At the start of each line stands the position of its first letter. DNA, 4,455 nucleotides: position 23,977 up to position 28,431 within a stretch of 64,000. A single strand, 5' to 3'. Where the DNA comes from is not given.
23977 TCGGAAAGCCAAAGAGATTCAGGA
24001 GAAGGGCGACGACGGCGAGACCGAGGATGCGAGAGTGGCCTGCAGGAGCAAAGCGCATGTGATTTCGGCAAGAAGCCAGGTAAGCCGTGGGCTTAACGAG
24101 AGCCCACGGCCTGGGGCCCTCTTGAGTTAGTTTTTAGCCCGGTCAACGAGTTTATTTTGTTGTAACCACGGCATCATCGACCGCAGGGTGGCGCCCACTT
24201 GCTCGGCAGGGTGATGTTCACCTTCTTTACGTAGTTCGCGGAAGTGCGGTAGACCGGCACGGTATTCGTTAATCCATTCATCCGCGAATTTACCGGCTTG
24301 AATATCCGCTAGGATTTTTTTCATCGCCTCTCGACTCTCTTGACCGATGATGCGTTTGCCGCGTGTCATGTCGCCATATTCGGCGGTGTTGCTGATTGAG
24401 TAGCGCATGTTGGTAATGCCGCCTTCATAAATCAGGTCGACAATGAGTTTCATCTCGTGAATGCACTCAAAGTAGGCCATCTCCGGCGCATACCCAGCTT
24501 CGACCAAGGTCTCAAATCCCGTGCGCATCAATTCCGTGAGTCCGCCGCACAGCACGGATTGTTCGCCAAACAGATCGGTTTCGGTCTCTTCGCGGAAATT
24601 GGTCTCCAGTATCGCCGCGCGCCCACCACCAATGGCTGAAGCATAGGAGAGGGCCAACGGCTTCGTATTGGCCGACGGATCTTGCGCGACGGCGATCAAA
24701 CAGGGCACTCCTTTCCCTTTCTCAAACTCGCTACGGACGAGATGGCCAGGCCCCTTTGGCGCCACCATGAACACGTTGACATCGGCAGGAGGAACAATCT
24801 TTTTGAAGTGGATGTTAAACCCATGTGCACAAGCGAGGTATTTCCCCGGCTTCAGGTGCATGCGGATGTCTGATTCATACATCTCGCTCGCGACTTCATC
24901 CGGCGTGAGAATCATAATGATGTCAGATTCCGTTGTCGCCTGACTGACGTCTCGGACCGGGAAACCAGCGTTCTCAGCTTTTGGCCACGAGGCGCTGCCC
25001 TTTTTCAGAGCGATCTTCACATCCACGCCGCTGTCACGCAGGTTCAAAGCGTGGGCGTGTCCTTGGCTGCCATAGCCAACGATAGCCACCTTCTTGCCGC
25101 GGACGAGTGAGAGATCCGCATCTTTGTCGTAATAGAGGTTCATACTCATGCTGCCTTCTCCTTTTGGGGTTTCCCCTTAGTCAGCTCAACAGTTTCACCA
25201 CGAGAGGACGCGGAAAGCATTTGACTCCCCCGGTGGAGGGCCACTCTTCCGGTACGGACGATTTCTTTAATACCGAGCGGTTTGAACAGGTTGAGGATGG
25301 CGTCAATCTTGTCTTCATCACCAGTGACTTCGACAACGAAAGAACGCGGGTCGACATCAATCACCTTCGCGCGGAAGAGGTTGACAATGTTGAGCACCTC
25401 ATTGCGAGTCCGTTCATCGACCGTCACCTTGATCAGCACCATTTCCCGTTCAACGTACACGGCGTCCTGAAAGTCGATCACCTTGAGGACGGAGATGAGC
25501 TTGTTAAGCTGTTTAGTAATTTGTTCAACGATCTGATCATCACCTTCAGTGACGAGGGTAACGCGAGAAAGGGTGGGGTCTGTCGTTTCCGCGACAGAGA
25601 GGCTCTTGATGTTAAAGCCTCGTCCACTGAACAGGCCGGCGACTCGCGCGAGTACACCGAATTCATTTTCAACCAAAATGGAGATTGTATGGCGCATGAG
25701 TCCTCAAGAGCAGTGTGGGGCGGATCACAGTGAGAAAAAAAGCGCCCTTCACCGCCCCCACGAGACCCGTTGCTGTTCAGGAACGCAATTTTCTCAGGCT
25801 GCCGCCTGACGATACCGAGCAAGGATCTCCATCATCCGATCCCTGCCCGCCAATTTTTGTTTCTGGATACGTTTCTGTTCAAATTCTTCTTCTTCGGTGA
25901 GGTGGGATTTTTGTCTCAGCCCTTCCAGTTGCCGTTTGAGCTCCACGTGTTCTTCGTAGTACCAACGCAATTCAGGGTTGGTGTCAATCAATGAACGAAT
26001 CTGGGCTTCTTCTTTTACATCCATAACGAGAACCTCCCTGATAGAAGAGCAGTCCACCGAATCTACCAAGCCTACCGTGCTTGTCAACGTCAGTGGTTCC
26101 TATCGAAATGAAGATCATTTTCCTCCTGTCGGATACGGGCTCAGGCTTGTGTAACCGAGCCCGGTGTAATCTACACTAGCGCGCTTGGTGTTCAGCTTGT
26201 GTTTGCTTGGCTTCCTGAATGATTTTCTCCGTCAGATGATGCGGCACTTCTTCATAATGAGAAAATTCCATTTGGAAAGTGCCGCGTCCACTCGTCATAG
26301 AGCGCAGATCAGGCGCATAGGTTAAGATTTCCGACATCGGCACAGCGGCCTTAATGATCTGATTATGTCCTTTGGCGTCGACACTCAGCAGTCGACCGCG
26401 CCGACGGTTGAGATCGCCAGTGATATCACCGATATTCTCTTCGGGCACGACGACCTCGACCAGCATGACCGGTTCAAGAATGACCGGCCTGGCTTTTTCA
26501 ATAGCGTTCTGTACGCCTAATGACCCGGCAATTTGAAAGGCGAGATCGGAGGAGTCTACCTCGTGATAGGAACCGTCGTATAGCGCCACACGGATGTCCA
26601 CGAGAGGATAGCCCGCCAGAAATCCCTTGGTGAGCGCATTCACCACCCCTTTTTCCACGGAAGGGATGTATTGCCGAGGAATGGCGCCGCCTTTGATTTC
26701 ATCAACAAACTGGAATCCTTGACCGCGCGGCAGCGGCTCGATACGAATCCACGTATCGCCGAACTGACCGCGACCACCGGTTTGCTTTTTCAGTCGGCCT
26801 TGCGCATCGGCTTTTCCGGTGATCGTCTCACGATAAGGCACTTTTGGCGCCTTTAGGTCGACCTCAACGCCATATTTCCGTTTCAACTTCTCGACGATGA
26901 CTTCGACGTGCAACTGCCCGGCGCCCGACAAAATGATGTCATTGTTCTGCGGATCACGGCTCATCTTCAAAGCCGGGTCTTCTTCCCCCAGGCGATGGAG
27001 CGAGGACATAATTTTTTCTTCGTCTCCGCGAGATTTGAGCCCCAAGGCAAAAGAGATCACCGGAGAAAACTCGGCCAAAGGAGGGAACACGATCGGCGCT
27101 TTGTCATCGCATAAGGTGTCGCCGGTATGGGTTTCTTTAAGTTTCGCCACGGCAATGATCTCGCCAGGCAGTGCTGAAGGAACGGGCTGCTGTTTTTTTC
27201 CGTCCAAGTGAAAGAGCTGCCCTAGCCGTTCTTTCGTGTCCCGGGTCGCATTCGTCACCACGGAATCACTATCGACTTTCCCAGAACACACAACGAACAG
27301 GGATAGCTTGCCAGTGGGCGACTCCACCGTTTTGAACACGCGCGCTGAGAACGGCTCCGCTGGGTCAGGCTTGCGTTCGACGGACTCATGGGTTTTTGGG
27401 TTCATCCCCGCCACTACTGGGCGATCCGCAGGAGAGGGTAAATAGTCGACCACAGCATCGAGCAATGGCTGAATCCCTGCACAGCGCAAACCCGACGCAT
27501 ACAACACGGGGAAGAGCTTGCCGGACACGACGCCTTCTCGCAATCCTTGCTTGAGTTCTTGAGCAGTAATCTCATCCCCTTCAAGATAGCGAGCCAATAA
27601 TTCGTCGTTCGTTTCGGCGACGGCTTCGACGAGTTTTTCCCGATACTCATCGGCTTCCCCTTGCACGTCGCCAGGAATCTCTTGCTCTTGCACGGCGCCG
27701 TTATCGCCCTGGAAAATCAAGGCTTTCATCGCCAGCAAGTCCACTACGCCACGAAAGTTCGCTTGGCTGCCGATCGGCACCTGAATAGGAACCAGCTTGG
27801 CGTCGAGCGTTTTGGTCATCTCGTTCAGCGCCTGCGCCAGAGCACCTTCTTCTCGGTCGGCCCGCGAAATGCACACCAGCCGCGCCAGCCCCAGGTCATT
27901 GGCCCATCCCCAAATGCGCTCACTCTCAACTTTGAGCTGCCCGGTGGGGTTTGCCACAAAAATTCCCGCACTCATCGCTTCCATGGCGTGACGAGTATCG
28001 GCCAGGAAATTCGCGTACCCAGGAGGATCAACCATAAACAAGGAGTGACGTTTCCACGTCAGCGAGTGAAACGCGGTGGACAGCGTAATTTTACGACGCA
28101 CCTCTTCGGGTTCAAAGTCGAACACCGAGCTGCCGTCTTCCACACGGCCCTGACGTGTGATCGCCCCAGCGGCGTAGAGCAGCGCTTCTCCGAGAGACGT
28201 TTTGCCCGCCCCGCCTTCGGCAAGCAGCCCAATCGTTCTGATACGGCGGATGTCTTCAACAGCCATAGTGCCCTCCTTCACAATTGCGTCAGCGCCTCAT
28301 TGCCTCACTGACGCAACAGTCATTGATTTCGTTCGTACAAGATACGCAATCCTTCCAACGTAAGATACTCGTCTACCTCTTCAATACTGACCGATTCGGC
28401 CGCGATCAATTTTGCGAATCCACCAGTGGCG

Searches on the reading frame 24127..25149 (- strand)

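Call 6: search_protein_families(library=ncbifam, proteins=[window:24127-25149:-])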
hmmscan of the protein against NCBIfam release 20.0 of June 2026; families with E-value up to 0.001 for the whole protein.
window:24127-25149:- (340 aa): 7 families
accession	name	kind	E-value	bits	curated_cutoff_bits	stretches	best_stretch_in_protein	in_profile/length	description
NF004017.0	PRK05479.1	equivalog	7.3e-166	550.9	336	1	3-336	2-335/337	ketol-acid reductoisomerase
TIGR00465.1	ilvC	equivalog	2.6e-132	440.6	226.15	1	17-329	2-313/314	ketol-acid reductoisomerase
NF009940.0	PRK13403.1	equivalog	5.3e-123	410.1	406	1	3-333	1-330/335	ketol-acid reductoisomerase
NF003557.0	PRK05225.1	equivalog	2.8e-60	204.3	713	2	12-204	31-229/491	ketol-acid reductoisomerase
NF004005.0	PRK05476.2-3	equivalog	6.2e-05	22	275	1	15-115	205-301/418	adenosylhomocysteinase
NF004009.0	PRK05476.3-2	equivalog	0.00013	20.9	485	1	17-82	270-334/487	adenosylhomocysteinase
TIGR00936.1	ahcY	equivalog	0.00034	19.5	497.6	1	14-84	201-270/416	adenosylhomocysteinase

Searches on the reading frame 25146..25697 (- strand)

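Call 6: search_protein_families(library=ncbifam, proteins=[window:25146-25697:-])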
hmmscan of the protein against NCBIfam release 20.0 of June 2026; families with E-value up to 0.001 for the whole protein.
window:25146-25697:- (183 aa): 6 families
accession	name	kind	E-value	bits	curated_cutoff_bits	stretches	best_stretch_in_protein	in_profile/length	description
NF008864.0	PRK11895.1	equivalog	7.8e-70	233.8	119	1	1-161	2-162/164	acetolactate synthase small subunit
TIGR00119.1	acolac_sm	equivalog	4.2e-62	208.8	56.9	1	1-157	1-157/158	acetolactate synthase small subunit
NF005233.0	PRK06737.1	equivalog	5.8e-12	45.6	102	1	1-73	1-73/76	ACT domain-containing protein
NF006036.0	PRK08178.1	equivalog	2.4e-11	43.5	128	1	4-79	16-90/102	acetolactate synthase small subunit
NF008362.0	PRK11152.1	equivalog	2.3e-07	30.6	68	1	1-73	2-73/85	acetolactate synthase 2 small subunit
NF010078.0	PRK13562.1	equivalog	2.7e-05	24.1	96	1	1-74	1-75/84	ACT domain-containing protein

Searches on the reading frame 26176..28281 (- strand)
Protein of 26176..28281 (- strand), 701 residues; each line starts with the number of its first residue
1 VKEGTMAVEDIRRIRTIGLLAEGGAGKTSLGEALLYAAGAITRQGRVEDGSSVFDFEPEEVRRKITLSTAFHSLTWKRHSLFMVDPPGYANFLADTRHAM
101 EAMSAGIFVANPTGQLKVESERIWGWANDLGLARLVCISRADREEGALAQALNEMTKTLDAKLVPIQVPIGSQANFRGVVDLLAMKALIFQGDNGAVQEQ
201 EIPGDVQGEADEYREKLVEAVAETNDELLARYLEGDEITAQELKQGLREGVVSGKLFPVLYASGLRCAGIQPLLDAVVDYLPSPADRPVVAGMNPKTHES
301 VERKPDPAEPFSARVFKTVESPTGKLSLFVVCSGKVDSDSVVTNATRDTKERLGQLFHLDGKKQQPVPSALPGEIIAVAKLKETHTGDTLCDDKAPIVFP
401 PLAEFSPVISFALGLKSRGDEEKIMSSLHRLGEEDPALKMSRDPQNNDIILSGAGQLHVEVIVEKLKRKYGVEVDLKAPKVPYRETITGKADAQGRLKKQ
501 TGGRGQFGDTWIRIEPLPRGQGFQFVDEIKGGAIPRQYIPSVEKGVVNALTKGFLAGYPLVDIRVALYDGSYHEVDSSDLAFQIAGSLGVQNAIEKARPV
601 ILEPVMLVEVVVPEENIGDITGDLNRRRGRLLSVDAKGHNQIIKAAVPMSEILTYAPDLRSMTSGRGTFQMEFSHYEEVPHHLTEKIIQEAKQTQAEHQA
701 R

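Call 6: search_protein_families(library=ncbifam, proteins=[window:26176-28281:-])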
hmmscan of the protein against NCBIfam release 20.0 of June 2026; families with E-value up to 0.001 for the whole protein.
window:26176-28281:- (701 aa): 20 families
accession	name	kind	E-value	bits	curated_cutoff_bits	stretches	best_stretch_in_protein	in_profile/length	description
NF009381.0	PRK12740.1-5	subfamily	5.7e-265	881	583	1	6-696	1-690/692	elongation factor G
TIGR00484.1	EF-G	equivalog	7.6e-206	685.4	659.4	1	10-692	6-690/691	elongation factor G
NF009891.0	PRK13351.1-1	equivalog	4.9e-189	630.2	597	1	9-694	4-680/681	elongation factor G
NF009377.1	PRK12740.1-1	equivalog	5.7e-172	573.7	890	1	6-687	5-698/700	elongation factor G-like protein EF-G2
NF009379.0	PRK12740.1-3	equivalog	1.1e-160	536.5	513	1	13-693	7-672/674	elongation factor G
NF058620.1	EFG2_Bacteroid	exception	4e-144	481.7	1000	2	8-519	3-510/717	elongation factor G2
NF012153.1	tet_protect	equivalog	1.1e-78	265.1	775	2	212-676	173-614/614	tetracycline resistance ribosomal protection protein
TIGR00490.1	aEF-2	equivalog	8.4e-61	206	738.45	3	271-494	244-476/720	elongation factor EF-2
NF000120.3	47473_otr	exception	9.4e-58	196.2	900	1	16-669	4-606/608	tetracycline resistance ribosomal protection protein Otr(A)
NF033148.1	tet_protect_M_W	exception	1.4e-55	188.9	1100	2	218-689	175-620/639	TetM/TetW/TetO/TetS family tetracycline resistance ribosomal protection protein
NF001964.0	PRK00741.1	equivalog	1.8e-46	158.7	473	1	8-481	6-467/529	peptide chain release factor 3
NF012155.1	tet_protect_M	exception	4.9e-43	147.3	1420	2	421-677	358-611/639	tetracycline resistance ribosomal protection protein Tet(M)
NF009892.0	PRK13351.1-3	equivalog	7.8e-39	133.6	640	2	220-671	181-609/623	elongation factor G-like protein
NF012154.0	tet_protect_Q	exception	9e-39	133.3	1425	2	214-678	173-613/638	tetracycline resistance ribosomal protection protein Tet(Q)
TIGR00503.1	prfC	equivalog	6.8e-37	127.1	466.95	1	8-478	5-463/527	peptide chain release factor 3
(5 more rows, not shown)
